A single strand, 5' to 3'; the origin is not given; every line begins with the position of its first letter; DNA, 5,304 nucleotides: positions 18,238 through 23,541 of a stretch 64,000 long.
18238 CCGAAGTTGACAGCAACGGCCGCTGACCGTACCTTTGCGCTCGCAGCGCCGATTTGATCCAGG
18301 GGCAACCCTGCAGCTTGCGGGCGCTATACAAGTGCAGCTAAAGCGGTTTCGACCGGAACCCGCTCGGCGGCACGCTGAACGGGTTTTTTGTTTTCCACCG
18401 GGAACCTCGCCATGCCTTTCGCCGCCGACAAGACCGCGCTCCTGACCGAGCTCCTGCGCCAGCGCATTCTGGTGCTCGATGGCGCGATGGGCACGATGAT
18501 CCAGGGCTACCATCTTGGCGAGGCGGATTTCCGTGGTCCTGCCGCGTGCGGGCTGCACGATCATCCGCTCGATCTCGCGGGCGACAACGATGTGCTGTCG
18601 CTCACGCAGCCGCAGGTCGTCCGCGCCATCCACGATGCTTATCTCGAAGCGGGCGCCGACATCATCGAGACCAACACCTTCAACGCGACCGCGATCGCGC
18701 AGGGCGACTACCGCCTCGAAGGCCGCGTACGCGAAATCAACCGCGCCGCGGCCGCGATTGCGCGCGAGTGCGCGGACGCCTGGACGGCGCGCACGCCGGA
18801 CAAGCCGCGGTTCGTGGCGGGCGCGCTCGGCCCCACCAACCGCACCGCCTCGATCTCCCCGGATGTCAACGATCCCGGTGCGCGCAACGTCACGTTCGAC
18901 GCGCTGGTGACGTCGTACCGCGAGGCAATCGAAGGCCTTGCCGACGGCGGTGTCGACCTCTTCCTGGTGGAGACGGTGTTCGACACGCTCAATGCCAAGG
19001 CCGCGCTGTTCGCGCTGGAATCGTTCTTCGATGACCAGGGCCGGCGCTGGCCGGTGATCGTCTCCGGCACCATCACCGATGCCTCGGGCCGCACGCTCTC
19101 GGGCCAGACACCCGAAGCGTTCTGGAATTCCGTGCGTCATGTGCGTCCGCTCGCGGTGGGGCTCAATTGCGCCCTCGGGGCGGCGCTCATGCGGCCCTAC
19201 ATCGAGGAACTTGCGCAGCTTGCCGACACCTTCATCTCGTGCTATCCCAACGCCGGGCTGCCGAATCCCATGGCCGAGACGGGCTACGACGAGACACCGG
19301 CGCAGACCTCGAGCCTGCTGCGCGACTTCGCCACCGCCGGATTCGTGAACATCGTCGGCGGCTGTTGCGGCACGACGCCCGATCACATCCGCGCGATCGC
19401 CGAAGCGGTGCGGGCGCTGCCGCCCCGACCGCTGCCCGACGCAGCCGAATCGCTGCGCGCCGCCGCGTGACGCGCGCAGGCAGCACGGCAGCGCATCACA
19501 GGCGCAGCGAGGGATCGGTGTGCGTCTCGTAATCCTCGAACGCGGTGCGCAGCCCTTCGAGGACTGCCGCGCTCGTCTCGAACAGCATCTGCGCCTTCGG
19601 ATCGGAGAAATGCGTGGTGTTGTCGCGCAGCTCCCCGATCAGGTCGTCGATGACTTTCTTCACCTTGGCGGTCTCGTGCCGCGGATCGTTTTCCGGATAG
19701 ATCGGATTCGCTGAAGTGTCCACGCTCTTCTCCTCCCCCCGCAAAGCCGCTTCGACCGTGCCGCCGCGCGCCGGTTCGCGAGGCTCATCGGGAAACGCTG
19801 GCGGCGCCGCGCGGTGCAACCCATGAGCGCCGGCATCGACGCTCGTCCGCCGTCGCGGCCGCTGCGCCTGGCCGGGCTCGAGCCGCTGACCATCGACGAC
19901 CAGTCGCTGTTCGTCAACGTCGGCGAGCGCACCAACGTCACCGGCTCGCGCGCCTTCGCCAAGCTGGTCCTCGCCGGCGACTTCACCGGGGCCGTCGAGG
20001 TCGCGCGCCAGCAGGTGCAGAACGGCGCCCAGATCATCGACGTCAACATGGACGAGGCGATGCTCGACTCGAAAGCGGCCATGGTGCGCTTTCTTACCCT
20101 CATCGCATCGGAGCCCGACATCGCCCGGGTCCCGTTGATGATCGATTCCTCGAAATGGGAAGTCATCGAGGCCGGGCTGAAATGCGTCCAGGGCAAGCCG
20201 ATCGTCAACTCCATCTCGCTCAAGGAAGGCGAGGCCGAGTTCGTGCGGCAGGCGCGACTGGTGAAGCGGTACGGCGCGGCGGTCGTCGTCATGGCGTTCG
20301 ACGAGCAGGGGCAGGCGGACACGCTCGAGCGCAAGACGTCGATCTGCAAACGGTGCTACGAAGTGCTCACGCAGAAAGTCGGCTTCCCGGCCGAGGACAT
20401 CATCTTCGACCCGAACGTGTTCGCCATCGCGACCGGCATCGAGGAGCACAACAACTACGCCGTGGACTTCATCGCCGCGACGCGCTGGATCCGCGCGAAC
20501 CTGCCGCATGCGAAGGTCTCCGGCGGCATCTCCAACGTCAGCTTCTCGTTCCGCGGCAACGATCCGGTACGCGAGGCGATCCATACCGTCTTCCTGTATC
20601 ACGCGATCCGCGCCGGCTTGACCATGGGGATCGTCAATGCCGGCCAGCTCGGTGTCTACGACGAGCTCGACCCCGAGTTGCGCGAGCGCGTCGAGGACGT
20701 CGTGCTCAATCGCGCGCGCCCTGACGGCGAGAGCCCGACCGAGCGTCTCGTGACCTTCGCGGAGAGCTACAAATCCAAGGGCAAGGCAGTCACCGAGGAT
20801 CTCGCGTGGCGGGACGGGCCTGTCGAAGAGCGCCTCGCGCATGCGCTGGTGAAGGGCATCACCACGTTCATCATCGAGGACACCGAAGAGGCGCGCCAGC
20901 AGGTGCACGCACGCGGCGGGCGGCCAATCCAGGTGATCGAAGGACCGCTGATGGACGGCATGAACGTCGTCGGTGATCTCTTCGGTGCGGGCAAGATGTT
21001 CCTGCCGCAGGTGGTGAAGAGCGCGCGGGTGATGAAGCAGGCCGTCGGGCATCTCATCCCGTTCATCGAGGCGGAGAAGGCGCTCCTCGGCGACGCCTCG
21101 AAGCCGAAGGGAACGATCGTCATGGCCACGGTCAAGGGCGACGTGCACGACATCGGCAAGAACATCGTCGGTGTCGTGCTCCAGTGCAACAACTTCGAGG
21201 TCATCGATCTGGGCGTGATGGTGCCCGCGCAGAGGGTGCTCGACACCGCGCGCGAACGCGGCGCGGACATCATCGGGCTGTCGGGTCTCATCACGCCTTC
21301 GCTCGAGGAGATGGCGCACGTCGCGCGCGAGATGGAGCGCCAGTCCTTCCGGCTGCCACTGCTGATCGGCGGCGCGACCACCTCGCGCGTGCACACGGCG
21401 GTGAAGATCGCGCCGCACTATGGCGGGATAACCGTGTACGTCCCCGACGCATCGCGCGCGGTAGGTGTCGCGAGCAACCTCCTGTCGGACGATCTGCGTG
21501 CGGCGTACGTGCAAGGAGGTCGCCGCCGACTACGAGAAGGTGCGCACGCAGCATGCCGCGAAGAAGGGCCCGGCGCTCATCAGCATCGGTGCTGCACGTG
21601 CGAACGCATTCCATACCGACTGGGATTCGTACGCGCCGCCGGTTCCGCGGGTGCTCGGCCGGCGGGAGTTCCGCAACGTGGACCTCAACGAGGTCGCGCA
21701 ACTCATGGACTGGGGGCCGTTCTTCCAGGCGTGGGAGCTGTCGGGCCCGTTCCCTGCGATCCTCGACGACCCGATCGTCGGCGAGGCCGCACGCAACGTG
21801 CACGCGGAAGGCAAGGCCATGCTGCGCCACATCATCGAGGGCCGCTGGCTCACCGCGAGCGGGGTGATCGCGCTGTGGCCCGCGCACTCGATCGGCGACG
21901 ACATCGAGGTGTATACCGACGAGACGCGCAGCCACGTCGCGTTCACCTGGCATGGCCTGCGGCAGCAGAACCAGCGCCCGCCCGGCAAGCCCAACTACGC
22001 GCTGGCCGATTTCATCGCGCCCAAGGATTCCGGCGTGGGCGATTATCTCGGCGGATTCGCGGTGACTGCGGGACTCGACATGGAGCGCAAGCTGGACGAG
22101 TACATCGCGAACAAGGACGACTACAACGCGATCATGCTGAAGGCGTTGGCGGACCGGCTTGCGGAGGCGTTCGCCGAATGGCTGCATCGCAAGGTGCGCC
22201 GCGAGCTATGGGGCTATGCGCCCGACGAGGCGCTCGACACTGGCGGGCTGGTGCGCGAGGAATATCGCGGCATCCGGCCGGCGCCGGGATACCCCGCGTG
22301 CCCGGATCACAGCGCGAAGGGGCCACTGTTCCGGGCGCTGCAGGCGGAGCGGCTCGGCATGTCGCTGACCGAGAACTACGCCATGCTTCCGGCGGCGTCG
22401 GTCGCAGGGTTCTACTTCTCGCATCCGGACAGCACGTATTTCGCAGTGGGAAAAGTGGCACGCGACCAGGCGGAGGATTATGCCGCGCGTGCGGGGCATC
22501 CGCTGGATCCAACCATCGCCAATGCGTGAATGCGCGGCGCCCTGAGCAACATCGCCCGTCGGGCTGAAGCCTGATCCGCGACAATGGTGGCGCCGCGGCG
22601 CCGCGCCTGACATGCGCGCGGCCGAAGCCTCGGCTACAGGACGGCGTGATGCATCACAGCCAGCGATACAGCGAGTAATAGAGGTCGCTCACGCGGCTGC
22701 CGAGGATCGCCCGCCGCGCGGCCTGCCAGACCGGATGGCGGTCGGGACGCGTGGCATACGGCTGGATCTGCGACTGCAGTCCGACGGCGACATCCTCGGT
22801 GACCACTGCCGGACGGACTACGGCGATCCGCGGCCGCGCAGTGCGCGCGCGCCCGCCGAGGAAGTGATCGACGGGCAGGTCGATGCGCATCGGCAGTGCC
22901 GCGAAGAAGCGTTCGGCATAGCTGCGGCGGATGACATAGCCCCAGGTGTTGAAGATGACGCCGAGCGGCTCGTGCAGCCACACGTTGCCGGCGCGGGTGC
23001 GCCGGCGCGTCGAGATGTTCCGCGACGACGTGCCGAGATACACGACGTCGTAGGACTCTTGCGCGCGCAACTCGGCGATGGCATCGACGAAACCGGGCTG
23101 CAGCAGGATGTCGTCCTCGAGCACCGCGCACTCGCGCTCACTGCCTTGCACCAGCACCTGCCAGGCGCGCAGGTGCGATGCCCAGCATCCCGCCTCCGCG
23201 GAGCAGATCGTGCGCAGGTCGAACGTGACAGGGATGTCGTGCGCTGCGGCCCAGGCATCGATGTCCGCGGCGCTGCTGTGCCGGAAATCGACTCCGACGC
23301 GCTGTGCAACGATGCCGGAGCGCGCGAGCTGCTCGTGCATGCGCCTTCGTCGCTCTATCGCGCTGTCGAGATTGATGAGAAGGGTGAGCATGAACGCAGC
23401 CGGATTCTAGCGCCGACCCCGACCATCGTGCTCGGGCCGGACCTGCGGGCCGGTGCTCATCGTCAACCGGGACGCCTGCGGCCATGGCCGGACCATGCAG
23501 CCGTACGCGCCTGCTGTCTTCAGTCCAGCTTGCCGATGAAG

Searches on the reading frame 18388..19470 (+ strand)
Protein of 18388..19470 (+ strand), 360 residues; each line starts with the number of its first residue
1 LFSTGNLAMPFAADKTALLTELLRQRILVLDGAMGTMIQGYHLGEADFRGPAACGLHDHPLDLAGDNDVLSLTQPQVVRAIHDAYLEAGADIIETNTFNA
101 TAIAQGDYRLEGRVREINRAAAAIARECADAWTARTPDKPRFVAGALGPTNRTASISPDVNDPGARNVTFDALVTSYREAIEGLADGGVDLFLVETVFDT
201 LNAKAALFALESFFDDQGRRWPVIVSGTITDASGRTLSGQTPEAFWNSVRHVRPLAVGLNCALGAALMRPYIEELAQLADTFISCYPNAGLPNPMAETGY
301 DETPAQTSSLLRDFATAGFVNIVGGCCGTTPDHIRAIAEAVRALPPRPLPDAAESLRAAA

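Call 52: search_protein_families(library=pfam, proteins=[window:18388-19470:+], max_evalue=0.000001)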
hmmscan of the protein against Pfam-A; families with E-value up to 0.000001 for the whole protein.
window:18388-19470:+ (360 aa): 1 family
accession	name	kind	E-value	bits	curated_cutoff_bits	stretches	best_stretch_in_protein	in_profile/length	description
PF02574.22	S-methyl_trans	-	2.2e-98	330.1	22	1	28-341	1-283/283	Homocysteine S-methyltransferase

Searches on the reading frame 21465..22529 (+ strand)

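Call 52: search_protein_families(library=pfam, proteins=[window:21465-22529:+], max_evalue=0.000001)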
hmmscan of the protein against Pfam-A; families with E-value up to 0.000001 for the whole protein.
window:21465-22529:+ (354 aa): 1 family
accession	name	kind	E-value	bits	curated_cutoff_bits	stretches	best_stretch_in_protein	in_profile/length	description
PF02965.22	Met_synt_B12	-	1.3e-119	399.1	25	1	73-343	1-272/273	Vitamin B12 dependent methionine synthase, activation domain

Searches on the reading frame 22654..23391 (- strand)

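Call 52: search_protein_families(library=pfam, proteins=[window:22654-23391:-], max_evalue=0.000001)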
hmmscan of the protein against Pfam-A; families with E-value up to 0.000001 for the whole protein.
window:22654-23391:- (245 aa): 1 family
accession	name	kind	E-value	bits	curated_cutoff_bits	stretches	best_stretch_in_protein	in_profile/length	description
PF01755.23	Glyco_transf_25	-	1.5e-16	61.3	24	1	3-177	4-198/199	Glycosyltransferase family 25 (LPS biosynthesis protein)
